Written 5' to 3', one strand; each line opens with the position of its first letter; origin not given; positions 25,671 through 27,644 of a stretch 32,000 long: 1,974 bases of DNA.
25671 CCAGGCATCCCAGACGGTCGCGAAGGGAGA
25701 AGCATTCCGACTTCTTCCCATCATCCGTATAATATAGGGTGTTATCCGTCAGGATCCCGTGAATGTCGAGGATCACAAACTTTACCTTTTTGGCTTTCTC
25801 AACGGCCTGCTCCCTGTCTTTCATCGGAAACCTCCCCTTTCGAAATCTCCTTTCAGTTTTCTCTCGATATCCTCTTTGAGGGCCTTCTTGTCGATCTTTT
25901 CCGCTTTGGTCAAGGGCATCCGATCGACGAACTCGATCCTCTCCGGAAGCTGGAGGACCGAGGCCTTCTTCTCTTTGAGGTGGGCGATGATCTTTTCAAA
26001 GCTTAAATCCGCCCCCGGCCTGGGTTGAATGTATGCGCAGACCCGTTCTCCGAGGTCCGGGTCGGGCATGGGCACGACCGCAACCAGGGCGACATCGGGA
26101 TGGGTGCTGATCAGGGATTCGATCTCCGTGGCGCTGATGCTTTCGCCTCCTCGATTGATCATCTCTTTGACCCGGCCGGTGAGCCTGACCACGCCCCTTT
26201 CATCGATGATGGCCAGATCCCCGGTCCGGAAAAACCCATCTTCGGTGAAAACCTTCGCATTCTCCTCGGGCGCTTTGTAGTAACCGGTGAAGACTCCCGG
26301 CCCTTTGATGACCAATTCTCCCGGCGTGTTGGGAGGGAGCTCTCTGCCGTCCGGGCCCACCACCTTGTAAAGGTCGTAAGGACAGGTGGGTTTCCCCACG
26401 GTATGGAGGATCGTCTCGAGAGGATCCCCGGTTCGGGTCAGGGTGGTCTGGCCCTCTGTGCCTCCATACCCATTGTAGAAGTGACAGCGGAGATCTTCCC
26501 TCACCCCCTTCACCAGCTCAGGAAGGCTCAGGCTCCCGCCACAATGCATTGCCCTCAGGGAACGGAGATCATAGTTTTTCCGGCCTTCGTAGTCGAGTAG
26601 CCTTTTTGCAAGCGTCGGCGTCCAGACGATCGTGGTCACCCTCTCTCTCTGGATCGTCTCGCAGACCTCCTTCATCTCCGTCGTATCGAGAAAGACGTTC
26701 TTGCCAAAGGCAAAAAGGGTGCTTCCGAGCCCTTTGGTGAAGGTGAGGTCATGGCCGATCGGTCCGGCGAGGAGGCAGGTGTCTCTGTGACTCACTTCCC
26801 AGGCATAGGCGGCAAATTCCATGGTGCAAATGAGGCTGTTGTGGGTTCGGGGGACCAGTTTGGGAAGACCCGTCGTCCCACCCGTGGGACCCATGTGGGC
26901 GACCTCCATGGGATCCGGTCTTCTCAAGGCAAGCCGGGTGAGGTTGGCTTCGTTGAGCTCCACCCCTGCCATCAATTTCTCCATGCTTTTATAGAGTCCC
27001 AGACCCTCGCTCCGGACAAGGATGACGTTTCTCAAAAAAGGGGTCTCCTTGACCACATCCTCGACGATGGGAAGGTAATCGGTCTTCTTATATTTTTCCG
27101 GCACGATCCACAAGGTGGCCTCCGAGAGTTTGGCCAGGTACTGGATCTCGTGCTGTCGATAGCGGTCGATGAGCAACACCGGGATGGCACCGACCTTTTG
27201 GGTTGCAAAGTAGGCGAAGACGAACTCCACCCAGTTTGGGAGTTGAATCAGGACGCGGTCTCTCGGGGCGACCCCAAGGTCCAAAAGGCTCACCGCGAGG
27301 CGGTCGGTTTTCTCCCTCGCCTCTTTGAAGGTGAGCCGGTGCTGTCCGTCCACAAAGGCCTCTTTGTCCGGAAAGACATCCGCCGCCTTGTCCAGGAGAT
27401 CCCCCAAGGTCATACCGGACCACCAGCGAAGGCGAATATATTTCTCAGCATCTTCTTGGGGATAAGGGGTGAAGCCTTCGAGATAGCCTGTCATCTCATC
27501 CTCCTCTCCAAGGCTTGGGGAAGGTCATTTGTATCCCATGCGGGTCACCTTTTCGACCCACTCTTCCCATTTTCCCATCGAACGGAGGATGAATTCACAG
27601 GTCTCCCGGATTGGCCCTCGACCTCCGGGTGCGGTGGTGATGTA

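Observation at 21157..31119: Ten-gene multi-UbiD (prFMN) operon resembling phenylphosphate / benzene / naphthalene carboxylase loci, with a different subunit set and no phenylphosphate synthase in the window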

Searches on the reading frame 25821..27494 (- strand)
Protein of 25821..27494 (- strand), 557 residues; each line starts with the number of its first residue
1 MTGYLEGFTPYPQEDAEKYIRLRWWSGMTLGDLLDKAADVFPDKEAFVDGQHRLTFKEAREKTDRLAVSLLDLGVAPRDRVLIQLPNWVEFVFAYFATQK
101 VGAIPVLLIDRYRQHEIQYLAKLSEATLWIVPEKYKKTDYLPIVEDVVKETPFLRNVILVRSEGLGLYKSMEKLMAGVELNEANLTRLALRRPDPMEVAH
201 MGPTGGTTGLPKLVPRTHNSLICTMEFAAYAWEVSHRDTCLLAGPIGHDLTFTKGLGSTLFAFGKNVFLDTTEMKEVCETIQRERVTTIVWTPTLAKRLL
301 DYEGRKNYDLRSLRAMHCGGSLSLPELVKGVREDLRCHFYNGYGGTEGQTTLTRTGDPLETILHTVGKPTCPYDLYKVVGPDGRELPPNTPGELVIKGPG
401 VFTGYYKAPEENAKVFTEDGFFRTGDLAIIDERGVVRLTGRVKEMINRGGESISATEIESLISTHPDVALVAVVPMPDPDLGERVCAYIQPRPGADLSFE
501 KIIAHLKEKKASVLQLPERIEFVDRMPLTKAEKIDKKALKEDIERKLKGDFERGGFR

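Call 3: search_protein_families(library=pfam, proteins=[window:25821-27494:-])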
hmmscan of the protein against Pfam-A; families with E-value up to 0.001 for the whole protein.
window:25821-27494:- (557 aa): 2 families
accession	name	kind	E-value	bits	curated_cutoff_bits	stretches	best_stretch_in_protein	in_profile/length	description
PF00501.34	AMP-binding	-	2.9e-75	253.9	29.9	1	35-406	2-384/384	AMP-binding enzyme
PF13193.12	AMP-binding_C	-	1.2e-14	55.4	24.5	1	457-533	1-76/76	AMP-binding enzyme C-terminal domain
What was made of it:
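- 25821..27494 (-): AMP-forming aryl-acid ligase, inferred to be a 4-hydroxybenzoate-type CoA ligase. PF00501 and PF13193 (call 3).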

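Call 4: search_protein_families(library=ncbifam, proteins=[window:25821-27494:-])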
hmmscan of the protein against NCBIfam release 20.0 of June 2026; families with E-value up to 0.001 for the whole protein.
window:25821-27494:- (557 aa): 106 families (the best 25 are shown)
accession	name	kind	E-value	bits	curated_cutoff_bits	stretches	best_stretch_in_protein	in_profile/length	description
TIGR02275.1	DHB_AMP_lig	equivalog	2.5e-113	379.1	723.55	1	7-540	2-526/526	(2,3-dihydroxybenzoyl)adenylate synthase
NF004837.0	PRK06187.1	subfamily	3.9e-100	335.6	476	1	28-546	8-525/531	long-chain-fatty-acid--CoA ligase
NF004758.0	PRK06087.1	equivalog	2.1e-99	333.4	736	1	16-550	12-542/548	medium-chain fatty-acid--CoA ligase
NF008192.1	PRK10946.1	equivalog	9.9e-98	327.7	783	1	8-546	4-532/534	(2,3-dihydroxybenzoyl)adenylate synthase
NF009233.0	PRK12583.1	subfamily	2.6e-90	303.4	832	1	27-547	17-554/558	fatty acid CoA ligase family protein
TIGR03208.1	cyc_hxne_CoA_lg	equivalog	7.3e-86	289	792.3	1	24-541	18-538/538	cyclohexanecarboxylate-CoA ligase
NF005801.1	PRK07656.1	equivalog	3.5e-81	273.3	657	1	29-540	2-500/500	FadD3 family acyl-CoA ligase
NF006182.0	PRK08316.1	subfamily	1.7e-76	257.8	663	1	28-545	11-519/523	fatty acyl-CoA synthetase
NF006181.0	PRK08314.1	subfamily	5.1e-68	229.7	705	1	30-545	26-556/563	long-chain-fatty-acid--CoA ligase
NF005714.0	PRK07529.1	subfamily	5.6e-68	229.8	632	1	41-542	52-575/640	acyl-CoA synthetase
NF004114.0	PRK05605.1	equivalog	1.9e-65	221.3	766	2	179-547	206-573/575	long-chain-fatty-acid--CoA ligase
NF005676.0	PRK07470.1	equivalog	7.4e-64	216.3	774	1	27-546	19-532/544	acyl-CoA synthetase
NF005702.0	PRK07514.1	subfamily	1.1e-63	215.3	558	1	49-544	25-501/506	malonyl-CoA synthase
NF004511.1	PRK05852.1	equivalog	3.2e-62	210.8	650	1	30-541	1-502/505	FadD7 family fatty acid--CoA ligase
NF005863.0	PRK07798.1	subfamily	2.2e-61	208.1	543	1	28-544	4-532/540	acyl-CoA synthetase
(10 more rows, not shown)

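Call 12: find_encoding_contigs(protein=window:25821-27494:-, flank=10000, max_places=6)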
Protein window:25821-27494:- (557 aa): no gene with exactly this product is on record in the collection.

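Call 13: search_solved_structures(query=window:25821-27494:-, max_evalue=1e-20)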
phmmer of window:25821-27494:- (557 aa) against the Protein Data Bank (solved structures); distinct sequences matched with E-value up to 1e-20: 122 (the best 60 are shown).
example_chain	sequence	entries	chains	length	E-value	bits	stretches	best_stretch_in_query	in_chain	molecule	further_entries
1md9_A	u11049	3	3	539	6.6e-104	351.6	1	5-552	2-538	2,3-dihydroxybenzoate-AMP ligase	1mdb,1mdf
5wm2_A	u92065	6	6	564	1.9e-99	336.9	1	4-548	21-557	Salicylate-AMP ligase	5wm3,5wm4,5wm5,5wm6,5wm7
6e8o_A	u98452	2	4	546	8.1e-93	315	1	4-547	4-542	2,3-dihydroxybenzoate-AMP ligase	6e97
7tyb_A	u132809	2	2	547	3.5e-87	296.3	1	11-548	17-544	Pyochelin biosynthesis protein PchD | Pyochelin biosynthesis salicyl-AMP ligase PchD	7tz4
5kei_A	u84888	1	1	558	5e-84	285.9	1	4-540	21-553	2,3-dihydroxybenzoate-AMP ligase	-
4iz6_A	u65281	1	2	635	2.4e-80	273.8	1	7-543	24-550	Enterobactin synthase component E, Isochorismatase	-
3rg2_A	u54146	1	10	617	2.6e-80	273.7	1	8-543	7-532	Enterobactin synthase component E (entE), 2,3-dihydro-2,3-dihydroxybenzoate synthetase, is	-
6iyk_A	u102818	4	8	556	3.7e-80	273.2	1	8-543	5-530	2,3-dihydroxybenzoate-AMP ligase component of enterobactin synthase multienzyme complex | Enterobactin synthase component E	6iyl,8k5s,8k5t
9my7_B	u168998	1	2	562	3.8e-70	240.1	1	7-541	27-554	(2,3-dihydroxybenzoyl)adenylate synthase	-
9my5_B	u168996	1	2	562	2.6e-69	237.4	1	7-541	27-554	(2,3-dihydroxybenzoyl)adenylate synthase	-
9my6_B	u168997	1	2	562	4.1e-69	236.7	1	7-541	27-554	(2,3-dihydroxybenzoyl)adenylate synthase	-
3o82_A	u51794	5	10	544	6e-69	236.2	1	7-541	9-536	Peptide arylation enzyme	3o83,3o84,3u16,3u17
9bhy_A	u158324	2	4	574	9.5e-68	232.2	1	7-538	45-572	2,3-dihydroxybenzoate-AMP ligase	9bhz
8weu_A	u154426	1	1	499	2.5e-51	178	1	201-538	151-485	Fatty-acyl-CoA synthase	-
8wev_A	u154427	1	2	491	2.7e-51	177.9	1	201-537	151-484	Feruloyl-CoA Synthetase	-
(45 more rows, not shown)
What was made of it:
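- Closest known: DhbE/EntE aryl-acid adenylating enzymes of siderophore synthesis. Same: The ligase shows full-length similarity to them (352 bits to 1md9; call 13).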

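Call 16: find_related_loci(query=window:25821-27494:-, collection=genome_contigs, flank=10000)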
Query window:25821-27494:- (557 aa) in genome_contigs; peptide patterns used: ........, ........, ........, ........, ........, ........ (x = any residue, [..] = any of these).
155 stretches matched a pattern; 29 encode a relative of the query (tblastn E <= 1e-3); 29 distinct loci.
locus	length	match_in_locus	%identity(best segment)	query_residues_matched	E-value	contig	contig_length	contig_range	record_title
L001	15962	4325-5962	88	4-549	0e+0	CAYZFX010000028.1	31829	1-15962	MAG TPA_asm: uncultured Syntrophorhabdus sp. isolate binchicken_co40_106 genome assembly, contig: NODE_973_length_31829_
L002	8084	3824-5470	81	1-549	0e+0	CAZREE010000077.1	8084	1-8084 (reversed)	MAG TPA_asm: uncultured Syntrophorhabdus sp. isolate binchicken_co377_150 genome assembly, contig: NODE_6652_length_8084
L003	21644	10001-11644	81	1-548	0e+0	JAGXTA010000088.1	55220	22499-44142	MAG: Deltaproteobacteria bacterium isolate CROMO_BS_46_3 c_000000435771, whole genome shotgun sequence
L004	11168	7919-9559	81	1-547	0e+0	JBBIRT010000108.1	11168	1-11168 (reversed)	MAG: Deltaproteobacteria bacterium isolate SLS170214_bin_356 NODE_6003_length_11168_cov_4.054261, whole genome shotgun s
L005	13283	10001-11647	79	1-549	0e+0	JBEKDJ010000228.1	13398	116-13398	MAG: Thermodesulfobacteriota bacterium isolate SPRUCE 180 SPRUCE_180_228, whole genome shotgun sequence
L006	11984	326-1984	69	1-554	0e+0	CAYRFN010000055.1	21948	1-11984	MAG TPA_asm: uncultured Desulfobacteraceae bacterium isolate SRP323688_co1_105 genome assembly, contig: NODE_4013_length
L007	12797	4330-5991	67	1-554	0e+0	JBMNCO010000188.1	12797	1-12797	MAG: Desulfatiglandales bacterium isolate Bins.026 NODE_7457, whole genome shotgun sequence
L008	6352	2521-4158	67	2-547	0e+0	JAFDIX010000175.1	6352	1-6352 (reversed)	MAG: Deltaproteobacteria bacterium isolate Meg22_24_Bin_103 Meg22_24_Bin_103_scaffold_26632, whole genome shotgun sequen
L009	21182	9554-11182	69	5-547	0e+0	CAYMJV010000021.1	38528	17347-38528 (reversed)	MAG TPA_asm: uncultured Syntrophaceae bacterium isolate binchicken_co378_81 genome assembly, contig: NODE_791_length_385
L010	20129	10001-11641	65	1-547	0e+0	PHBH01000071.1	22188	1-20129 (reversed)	MAG: Deltaproteobacteria bacterium HGW-Deltaproteobacteria-15 Ig3397_v2_scaffold_1199, whole genome shotgun sequence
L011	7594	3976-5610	64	5-549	0e+0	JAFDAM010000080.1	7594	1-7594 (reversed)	MAG: Deltaproteobacteria bacterium isolate AB_3033_Bin_183 AB_3033_Bin_183_scaffold_18053, whole genome shotgun sequence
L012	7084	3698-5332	64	3-547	0e+0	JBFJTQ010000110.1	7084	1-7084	MAG: Candidatus Binatia bacterium isolate Mix_sand19.2022.05.D.23 k141_2294550_length_7084_cov_8.0000, whole genome shot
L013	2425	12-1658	63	1-548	0e+0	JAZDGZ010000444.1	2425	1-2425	MAG: Pseudomonadota bacterium isolate MEGAHIT-group-0.292 k141_19464184, whole genome shotgun sequence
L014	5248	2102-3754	62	1-550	0e+0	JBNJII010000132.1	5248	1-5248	MAG: Thermodesulfobacteriota bacterium isolate Y22_0dBSd3.bin.102 NODE_18818_length_5248_cov_5.062731, whole genome shot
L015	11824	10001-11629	56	5-547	0e+0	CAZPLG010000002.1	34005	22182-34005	MAG TPA_asm: uncultured Dehalococcoidales bacterium isolate SRP214966_co4_361 genome assembly, contig: NODE_850_length_3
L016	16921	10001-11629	52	5-547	0e+0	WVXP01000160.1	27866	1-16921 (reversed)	MAG: Proteobacteria bacterium isolate CS1-C027 C_merged_R1_(paired)_contig_7286, whole genome shotgun sequence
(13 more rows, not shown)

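Call 39: search_protein_families(library=ncbifam, proteins=[L010:5568-7922:+, L010:5083-5571:+, L016:6147-7214:+, L016:2178-4097:+, L004:4522-5619:+, L004:5640-6203:+, L010:1107-2489:+], max_evalue=0.00001)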
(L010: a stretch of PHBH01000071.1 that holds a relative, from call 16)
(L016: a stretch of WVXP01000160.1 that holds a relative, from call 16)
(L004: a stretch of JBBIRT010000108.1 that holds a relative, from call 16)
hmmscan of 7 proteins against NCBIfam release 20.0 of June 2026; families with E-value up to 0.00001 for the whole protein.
L010:5568-7922:+ (784 aa): 13 families
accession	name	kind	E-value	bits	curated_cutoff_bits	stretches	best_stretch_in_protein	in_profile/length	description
TIGR03194.1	4hydrxCoA_A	equivalog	6.7e-183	610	994.55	1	14-773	3-745/746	4-hydroxybenzoyl-CoA reductase subunit alpha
NF043082.1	XdhA_XDHase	equivalog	8e-153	510.3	780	1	8-776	1-754/758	xanthine dehydrogenase subunit XdhA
NF007426.0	PRK09970.1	equivalog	3.2e-151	504.9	916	1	6-775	4-756/761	xanthine dehydrogenase molybdenum-binding subunit XdhA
TIGR03196.1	pucD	equivalog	1.4e-134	450.2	783.65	1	8-768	3-752/763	xanthine dehydrogenase subunit D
NF041018.1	glyceraldDH_alpha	equivalog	1e-128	430.8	790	1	6-770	1-740/741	glyceraldehyde dehydrogenase subunit alpha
NF040766.1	CODH_aero_grp5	exception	8.2e-106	355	950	1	7-770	4-781/785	aerobic carbon-monoxide dehydrogenase large subunit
NF045668.1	pterin_aldehy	equivalog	5.8e-96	322.5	1100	1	7-774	174-904/905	molybdopterin-dependent aldehyde oxidoreductase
TIGR03311.1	Se_dep_XDH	equivalog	1.5e-93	314.4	830.45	2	7-564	161-690/848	selenium-dependent xanthine dehydrogenase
TIGR03313.1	Se_sel_red_Mo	hypoth_equivalog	5.7e-83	279.1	1101.9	2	159-775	350-950/951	molybdopterin-dependent oxidoreductase Mo/Fe-S-binding subunit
NF041671.1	peri_hyde_PaoC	equivalog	2.1e-82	277.7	1180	1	2-776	12-733/735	aldehyde oxidoreductase molybdenum-binding subunit PaoC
TIGR02416.1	CO_dehy_Mo_lg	equivalog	6.6e-82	275.9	991.15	1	21-770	6-767/770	aerobic carbon-monoxide dehydrogenase large subunit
TIGR02965.1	xanthine_xdhB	equivalog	1.6e-74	251.4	849.5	1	10-755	3-728/758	xanthine dehydrogenase molybdopterin binding subunit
TIGR02969.1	mam_aldehyde_ox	subfamily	2.9e-48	164.2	1912.3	1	9-742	577-1266/1330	aldehyde oxidase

L010:5083-5571:+ (162 aa): 11 families
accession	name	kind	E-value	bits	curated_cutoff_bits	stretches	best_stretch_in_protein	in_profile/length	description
NF041020.1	glyceraldDH_gamma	equivalog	2.8e-57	192.9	290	1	3-153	7-157/164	glyceraldehyde dehydrogenase subunit gamma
TIGR03198.1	pucE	equivalog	2.8e-53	179.4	254.3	1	8-155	3-149/151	xanthine dehydrogenase subunit E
NF043084.2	XdhC_XDHase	equivalog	1.1e-51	174.3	217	1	8-154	2-149/151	xanthine dehydrogenase subunit XdhC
TIGR03311.1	Se_dep_XDH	equivalog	3.3e-47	161.1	830.45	1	11-152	3-141/848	selenium-dependent xanthine dehydrogenase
TIGR03193.1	4hydroxCoAred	equivalog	9.4e-47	158.6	257.8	1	8-152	1-145/148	4-hydroxybenzoyl-CoA reductase subunit gamma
NF045668.1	pterin_aldehy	equivalog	2.3e-46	158.3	1100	1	10-152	4-149/905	molybdopterin-dependent aldehyde oxidoreductase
NF008514.0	PRK11433.1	equivalog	9.1e-45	152.8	322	1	7-156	51-215/218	aldehyde dehydrogenase iron-sulfur subunit PaoA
NF007387.0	PRK09908.1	equivalog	2.8e-44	150.4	212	1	2-155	2-156/159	xanthine dehydrogenase iron sulfur-binding subunit XdhC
TIGR02963.1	xanthine_xdhA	equivalog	2.7e-37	128.5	467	1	13-155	5-158/468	xanthine dehydrogenase small subunit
TIGR02969.1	mam_aldehyde_ox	subfamily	9.6e-26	89.6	1912.3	1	12-153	6-159/1330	aldehyde oxidase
TIGR03313.1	Se_sel_red_Mo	hypoth_equivalog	2.6e-15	55.2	1101.9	1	12-152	2-142/951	molybdopterin-dependent oxidoreductase Mo/Fe-S-binding subunit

L016:6147-7214:+ (355 aa): 7 families
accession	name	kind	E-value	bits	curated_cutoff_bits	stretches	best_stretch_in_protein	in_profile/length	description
TIGR03195.1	4hydrxCoA_B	equivalog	2.4e-71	240.5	404.55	1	33-342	2-312/321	4-hydroxybenzoyl-CoA reductase subunit beta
NF041019.1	glyceraldDH_beta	equivalog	4.8e-55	186.8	350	2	189-349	121-280/280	glyceraldehyde dehydrogenase subunit beta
NF043083.1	XdhB_XDHase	equivalog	2.7e-52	177.7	310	2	37-147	6-117/289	xanthine dehydrogenase subunit XdhB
NF007427.0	PRK09971.1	equivalog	5.9e-50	170.1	287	2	37-147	6-117/292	xanthine dehydrogenase FAD-binding subunit XdhB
TIGR02963.1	xanthine_xdhA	equivalog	5.6e-36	124.2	467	2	186-342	303-461/468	xanthine dehydrogenase small subunit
TIGR03199.1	pucC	equivalog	1.8e-20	73.3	306.05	2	41-147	1-108/264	xanthine dehydrogenase subunit C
TIGR03312.1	Se_sel_red_FAD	hypoth_equivalog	1.7e-13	50.4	241.5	1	193-348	116-249/257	molybdopterin-dependent oxidoreductase FAD-binding subunit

L016:2178-4097:+ (639 aa): 2 families
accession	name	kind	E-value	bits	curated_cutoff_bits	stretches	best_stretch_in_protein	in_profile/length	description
NF007354.0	PRK09849.1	equivalog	9.8e-53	179.8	868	1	21-240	11-228/703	aldehyde ferredoxin oxidoreductase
NF040818.1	GAPOR_Arch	equivalog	2.5e-09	36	1300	1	61-139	42-119/654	glyceraldehyde-3-phosphate:ferredoxin oxidoreductase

L004:4522-5619:+ (365 aa): 2 families
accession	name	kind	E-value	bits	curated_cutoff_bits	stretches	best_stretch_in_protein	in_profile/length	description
NF037995.1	TRAP_S1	subfamily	1.8e-26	93.1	50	1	37-305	3-271/271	TRAP transporter substrate-binding protein DctP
TIGR00787.1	dctP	subfamily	1.2e-20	74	175.05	1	41-270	6-236/257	DctP family TRAP transporter solute-binding subunit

L004:5640-6203:+ (187 aa): 0 families

L010:1107-2489:+ (460 aa): 3 families
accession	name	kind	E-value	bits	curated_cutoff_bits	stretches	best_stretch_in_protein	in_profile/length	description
TIGR00786.1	dctM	subfamily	1.7e-104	349.8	268.45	1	48-456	1-405/405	TRAP transporter large permease subunit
NF011634.1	PRK15060.1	equivalog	7.5e-52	176.8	800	1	35-451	4-416/425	2,3-diketo-L-gulonate TRAP transporter large permease YiaN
TIGR02123.1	TRAP_fused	subfamily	2.8e-15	56.1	320.65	1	73-431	152-515/615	TRAP transporter fused permease subunit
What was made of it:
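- The reductase-like neighbours of ligase relatives score below the equivalog cut-offs (610 bits against 995; call 39), so the acid could be another hydroxy- or aminobenzoate.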
